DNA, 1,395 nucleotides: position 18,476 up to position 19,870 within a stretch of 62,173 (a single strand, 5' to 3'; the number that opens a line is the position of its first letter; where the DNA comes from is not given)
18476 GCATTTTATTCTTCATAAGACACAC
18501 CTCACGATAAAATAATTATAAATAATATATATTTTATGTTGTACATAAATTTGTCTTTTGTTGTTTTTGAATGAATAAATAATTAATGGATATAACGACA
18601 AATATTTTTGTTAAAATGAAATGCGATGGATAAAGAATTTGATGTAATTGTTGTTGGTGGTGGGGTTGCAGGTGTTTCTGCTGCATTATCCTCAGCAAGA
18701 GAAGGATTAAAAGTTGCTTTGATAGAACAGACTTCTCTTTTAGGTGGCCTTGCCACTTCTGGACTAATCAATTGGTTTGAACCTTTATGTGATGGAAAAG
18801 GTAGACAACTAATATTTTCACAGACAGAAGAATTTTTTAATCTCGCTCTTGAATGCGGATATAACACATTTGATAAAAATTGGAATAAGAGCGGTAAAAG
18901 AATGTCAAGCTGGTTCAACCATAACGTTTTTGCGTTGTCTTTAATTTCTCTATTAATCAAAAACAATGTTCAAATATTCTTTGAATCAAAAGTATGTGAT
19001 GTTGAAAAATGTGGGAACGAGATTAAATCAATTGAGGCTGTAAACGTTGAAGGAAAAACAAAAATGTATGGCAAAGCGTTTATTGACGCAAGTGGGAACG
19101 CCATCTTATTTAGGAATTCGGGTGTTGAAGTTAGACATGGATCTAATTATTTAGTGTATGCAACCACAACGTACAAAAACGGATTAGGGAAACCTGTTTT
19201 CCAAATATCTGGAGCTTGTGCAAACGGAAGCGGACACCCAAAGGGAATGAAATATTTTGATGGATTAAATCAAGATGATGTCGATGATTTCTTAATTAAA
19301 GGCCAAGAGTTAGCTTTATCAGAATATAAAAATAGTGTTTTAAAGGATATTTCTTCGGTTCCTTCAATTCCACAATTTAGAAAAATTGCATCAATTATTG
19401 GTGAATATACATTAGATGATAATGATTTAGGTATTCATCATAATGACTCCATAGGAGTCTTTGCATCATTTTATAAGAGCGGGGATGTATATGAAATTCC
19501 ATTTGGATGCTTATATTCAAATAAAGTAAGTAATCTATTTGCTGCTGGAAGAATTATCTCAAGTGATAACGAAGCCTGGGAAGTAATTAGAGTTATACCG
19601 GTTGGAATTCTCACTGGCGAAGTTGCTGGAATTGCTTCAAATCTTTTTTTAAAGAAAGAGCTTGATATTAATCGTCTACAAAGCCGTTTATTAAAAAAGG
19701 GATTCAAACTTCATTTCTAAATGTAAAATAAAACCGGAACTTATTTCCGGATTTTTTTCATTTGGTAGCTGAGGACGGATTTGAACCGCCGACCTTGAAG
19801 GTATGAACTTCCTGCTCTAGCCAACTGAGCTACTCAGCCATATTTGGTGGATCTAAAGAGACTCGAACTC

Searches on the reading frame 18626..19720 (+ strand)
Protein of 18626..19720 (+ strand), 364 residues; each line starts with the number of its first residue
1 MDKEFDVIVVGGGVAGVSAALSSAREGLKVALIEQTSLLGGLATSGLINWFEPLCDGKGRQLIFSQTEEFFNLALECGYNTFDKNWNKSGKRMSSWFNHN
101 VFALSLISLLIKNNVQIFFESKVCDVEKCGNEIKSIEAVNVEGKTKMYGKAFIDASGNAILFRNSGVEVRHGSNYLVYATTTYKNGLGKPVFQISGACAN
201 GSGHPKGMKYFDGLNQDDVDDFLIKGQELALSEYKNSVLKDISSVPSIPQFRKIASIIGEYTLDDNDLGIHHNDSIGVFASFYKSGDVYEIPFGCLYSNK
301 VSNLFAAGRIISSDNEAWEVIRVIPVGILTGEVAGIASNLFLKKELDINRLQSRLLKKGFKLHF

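Call 11: search_protein_families(library=pfam, proteins=[window:18626-19720:+], max_evalue=0.001)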
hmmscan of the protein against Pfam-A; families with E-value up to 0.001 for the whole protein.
window:18626-19720:+ (364 aa): 9 families
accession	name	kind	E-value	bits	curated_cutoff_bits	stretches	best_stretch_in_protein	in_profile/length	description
PF12831.13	FAD_oxidored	-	6.6e-52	177.6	27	2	6-176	1-164/416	FAD dependent oxidoreductase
PF01266.30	DAO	-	1.9e-11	44.5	27.9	1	6-54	1-49/353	FAD dependent oxidoreductase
PF00890.30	FAD_binding_2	-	3.6e-10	40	20.4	1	6-41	1-36/414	FAD binding domain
PF07992.20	Pyr_redox_2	-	6.4e-08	32.8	26.1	1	5-41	1-39/291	Pyridine nucleotide-disulphide oxidoreductase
PF01134.28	GIDA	-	7.7e-08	32.2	22.1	1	6-37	1-33/391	Glucose inhibited division protein A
PF03486.20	HI0933_like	-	2.9e-06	27.3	50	1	5-40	1-36/244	HI0933-like protein Rossmann domain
PF01946.23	Thi4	-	3.1e-06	27.1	26.2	1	4-46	17-60/235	Thi4 family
PF13450.12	NAD_binding_8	-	4.8e-06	27.2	21.9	1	9-46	1-38/68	NAD(P)-binding Rossmann-like domain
PF05834.18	Lycopene_cycl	-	4e-05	23.3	23.4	1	6-158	1-141/380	Lycopene cyclase protein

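Call 91: search_protein_families(library=ncbifam, proteins=[window:18626-19720:+], max_evalue=0.001)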
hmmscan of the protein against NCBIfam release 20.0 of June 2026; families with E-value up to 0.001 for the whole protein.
window:18626-19720:+ (364 aa): 87 families (the best 25 are shown)
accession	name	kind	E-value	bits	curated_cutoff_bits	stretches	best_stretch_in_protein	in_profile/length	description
TIGR02032.1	GG-red-SF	subfamily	4.3e-11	43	158.8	1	5-164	1-153/297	geranylgeranyl reductase family protein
NF009477.0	PRK12843.1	equivalog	9e-11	40.9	758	1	2-50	14-63/578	FAD-dependent oxidoreductase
TIGR03467.1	HpnE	equivalog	1e-08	34.9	283.05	1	7-52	1-46/430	hydroxysqualene dehydroxylase HpnE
NF004789.0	PRK06134.1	subfamily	1.7e-08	33.5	747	1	2-50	10-59/581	FAD-dependent oxidoreductase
NF003585.0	PRK05249.1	equivalog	4.4e-08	32.2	465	1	3-44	5-46/464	Si-specific NAD(P)(+) transhydrogenase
NF003720.0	PRK05329.1-3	equivalog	7.2e-08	31.5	313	1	4-85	2-82/437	glycerol-3-phosphate dehydrogenase subunit GlpB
NF009476.0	PRK12839.1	equivalog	1.1e-07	30.4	940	1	3-46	7-51/572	FAD-dependent oxidoreductase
NF005882.1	PRK07843.1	equivalog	1.3e-07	30.5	788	1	4-45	1-43/547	3-oxosteroid 1-dehydrogenase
TIGR01350.1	lipoamide_DH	equivalog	1.5e-07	30.5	408.8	1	4-42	1-38/461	dihydrolipoyl dehydrogenase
TIGR03140.1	AhpF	equivalog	1.7e-07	30.2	502.9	1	3-36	211-244/515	alkyl hydroperoxide reductase subunit F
NF005511.0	PRK07121.1-4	equivalog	3.1e-07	29.2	466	1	2-47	18-63/553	FAD-binding protein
NF009478.0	PRK12844.1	equivalog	3.1e-07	29.1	789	1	2-51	6-56/559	3-ketosteroid-delta-1-dehydrogenase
TIGR03378.1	glycerol3P_GlpB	equivalog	4.6e-07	29.2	174.15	1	5-84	1-79/419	anaerobic glycerol-3-phosphate dehydrogenase subunit GlpB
NF041080.1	DGGGPL_reductase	equivalog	5.7e-07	28.7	580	1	4-36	1-33/447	digeranylgeranylglycerophospholipid reductase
NF053677.1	Desat2ChcC2Cyan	equivalog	7e-07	28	900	1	6-50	2-47/558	4-oxocyclohex-2-ene-1-carboxylate 5-dehydrogenase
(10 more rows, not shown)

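Call 92: search_solved_structures(query=window:18626-19720:+, max_evalue=0.001)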
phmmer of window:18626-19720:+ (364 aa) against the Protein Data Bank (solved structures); distinct sequences matched with E-value up to 0.001: 26.
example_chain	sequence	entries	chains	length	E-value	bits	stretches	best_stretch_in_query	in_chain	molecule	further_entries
1ojt_A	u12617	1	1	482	1.5e-06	30.9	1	2-43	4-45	SURFACE PROTEIN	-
1bhy_A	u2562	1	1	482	1.5e-06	30.9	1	2-43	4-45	P64K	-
5u25_A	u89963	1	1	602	2e-06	30.5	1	2-43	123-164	Dihydrolipoamide dehydrogenase (E3 component of pyruvate and 2-oxoglutarate dehydrogenase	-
3cty_A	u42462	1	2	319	1.3e-05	27.8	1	2-45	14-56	Thioredoxin reductase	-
7u6l_A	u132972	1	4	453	4.8e-05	26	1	5-45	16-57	Amine oxidase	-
7e7h_A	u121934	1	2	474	4.9e-05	25.9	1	5-45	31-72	Amino_oxidase domain-containing protein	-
3urh_A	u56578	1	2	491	0.00011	24.7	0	5-43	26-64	Dihydrolipoyl dehydrogenase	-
1p2h_A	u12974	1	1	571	0.0002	23.9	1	5-75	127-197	flavocytochrome c3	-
1p2e_A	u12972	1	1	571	0.00024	23.7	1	5-75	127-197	flavocytochrome c3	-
1jrz_A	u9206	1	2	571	0.0003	23.3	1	5-75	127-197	FLAVOCYTOCHROME C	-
1e39_A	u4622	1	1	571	0.0003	23.3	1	5-75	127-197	FUMARATE REDUCTASE FLAVOPROTEIN SUBUNIT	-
1jrx_A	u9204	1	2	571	0.00031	23.3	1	5-75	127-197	FLAVOCYTOCHROME C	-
2b7s_A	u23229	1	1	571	0.00031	23.3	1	5-75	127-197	Fumarate reductase flavoprotein subunit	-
2b7r_A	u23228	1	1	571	0.00031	23.3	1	5-75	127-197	Fumarate reductase flavoprotein subunit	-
1jry_A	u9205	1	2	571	0.00031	23.3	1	5-75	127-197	FLAVOCYTOCHROME C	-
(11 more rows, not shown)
